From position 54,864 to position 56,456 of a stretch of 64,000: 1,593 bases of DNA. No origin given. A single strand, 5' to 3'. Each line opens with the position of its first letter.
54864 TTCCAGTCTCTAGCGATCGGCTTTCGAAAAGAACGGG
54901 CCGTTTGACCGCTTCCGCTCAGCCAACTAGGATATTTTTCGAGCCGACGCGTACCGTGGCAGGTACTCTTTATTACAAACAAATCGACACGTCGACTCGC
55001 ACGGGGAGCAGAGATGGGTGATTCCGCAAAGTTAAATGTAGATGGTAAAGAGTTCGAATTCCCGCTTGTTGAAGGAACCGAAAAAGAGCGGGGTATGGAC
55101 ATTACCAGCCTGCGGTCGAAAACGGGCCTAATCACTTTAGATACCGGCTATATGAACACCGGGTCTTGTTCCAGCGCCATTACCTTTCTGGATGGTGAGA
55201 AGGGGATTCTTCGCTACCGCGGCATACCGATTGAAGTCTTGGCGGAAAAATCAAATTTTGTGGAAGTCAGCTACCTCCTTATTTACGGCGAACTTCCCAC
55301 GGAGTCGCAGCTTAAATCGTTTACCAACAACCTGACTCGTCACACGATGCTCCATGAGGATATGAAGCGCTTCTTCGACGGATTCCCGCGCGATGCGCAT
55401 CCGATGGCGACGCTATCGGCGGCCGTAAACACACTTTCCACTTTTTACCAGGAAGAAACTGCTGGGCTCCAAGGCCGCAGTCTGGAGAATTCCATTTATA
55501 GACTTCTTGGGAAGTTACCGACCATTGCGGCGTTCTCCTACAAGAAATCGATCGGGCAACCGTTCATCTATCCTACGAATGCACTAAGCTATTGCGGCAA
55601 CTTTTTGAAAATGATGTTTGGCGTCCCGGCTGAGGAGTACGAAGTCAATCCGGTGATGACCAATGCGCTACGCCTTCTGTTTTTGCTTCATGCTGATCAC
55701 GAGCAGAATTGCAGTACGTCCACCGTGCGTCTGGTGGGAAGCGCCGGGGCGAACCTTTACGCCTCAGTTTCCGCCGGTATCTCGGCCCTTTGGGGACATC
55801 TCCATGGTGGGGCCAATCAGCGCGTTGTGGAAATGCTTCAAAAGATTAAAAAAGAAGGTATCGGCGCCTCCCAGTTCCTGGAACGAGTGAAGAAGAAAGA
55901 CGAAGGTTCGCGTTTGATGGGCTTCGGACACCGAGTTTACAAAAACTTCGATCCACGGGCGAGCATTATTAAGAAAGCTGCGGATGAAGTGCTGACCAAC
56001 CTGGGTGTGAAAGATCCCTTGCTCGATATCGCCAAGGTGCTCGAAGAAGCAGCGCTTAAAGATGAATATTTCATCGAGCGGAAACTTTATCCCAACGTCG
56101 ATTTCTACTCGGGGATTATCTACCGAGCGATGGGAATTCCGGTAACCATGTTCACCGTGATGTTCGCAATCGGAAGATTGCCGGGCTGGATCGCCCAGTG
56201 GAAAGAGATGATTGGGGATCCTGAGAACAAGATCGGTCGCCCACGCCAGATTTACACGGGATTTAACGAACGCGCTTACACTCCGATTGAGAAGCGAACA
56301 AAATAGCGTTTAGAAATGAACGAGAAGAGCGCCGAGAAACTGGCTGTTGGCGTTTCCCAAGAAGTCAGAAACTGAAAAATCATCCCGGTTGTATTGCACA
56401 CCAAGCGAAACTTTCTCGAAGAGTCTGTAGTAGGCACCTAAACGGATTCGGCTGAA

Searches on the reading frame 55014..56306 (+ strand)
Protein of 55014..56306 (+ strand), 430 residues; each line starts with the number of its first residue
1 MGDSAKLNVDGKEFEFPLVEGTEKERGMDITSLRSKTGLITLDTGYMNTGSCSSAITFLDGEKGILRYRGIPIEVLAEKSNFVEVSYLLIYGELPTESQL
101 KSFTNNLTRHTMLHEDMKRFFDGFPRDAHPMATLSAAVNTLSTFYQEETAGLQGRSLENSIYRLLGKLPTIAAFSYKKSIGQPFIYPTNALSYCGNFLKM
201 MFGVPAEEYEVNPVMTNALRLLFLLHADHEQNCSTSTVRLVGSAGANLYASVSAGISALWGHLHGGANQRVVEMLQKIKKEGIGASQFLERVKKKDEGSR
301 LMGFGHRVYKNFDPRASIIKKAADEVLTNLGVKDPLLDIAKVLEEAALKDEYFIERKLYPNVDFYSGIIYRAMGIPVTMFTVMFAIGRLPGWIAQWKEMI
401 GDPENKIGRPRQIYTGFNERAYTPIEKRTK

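Call 36: search_protein_families(library=ncbifam, proteins=[window:55014-56306:+], max_evalue=0.01)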
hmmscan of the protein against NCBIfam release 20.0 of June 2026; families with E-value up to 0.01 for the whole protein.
window:55014-56306:+ (430 aa): 22 families
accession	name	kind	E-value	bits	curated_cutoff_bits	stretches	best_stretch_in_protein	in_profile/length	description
NF004126.0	PRK05614.1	equivalog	5.3e-199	661.1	505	1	4-428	5-430/430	citrate synthase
TIGR01798.1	cit_synth_I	equivalog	2.3e-175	583.2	485.15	1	12-422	2-412/412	citrate synthase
NF010639.0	PRK14036.1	equivalog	1.1e-102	343.6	502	1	44-428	8-378/379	citrate synthase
TIGR01800.1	cit_synth_II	subfamily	2.1e-96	322.9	421.3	1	51-428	8-368/368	2-methylcitrate synthase/citrate synthase II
NF041157.1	Cit_synThplmales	equivalog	2.8e-91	306.5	590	1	53-428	15-376/377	citrate synthase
NF041301.1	Cit_synth_Halo_CitZ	equivalog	2.3e-81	273.7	550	1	52-428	15-379/379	citrate synthase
NF010640.0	PRK14037.1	subfamily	1.8e-79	267.4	504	1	52-428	14-377/377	citrate synthase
NF010638.0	PRK14035.1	equivalog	1.3e-74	251.3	572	1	65-428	25-372/372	citrate synthase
NF010636.0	PRK14033.1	equivalog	5.2e-74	249.3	479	1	54-423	21-373/376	bifunctional 2-methylcitrate synthase/citrate synthase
NF009006.1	PRK12351.1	equivalog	1.6e-71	240.7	550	1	65-428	29-376/376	bifunctional 2-methylcitrate synthase/citrate synthase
NF010637.0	PRK14034.1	equivalog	9.2e-71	238.7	594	1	64-428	23-371/372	citrate synthase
NF009004.0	PRK12349.1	equivalog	3.9e-61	206.9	508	1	52-418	17-367/372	citrate synthase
NF009005.0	PRK12350.1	subfamily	3.8e-57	194.2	332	1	53-425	15-358/366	citrate synthase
NF010635.0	PRK14032.1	subfamily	4.6e-57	193.5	426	1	62-428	65-448/448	citrate synthase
NF007128.0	PRK09569.1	subfamily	5.9e-52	176.7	344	1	44-420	40-429/437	citrate (Si)-synthase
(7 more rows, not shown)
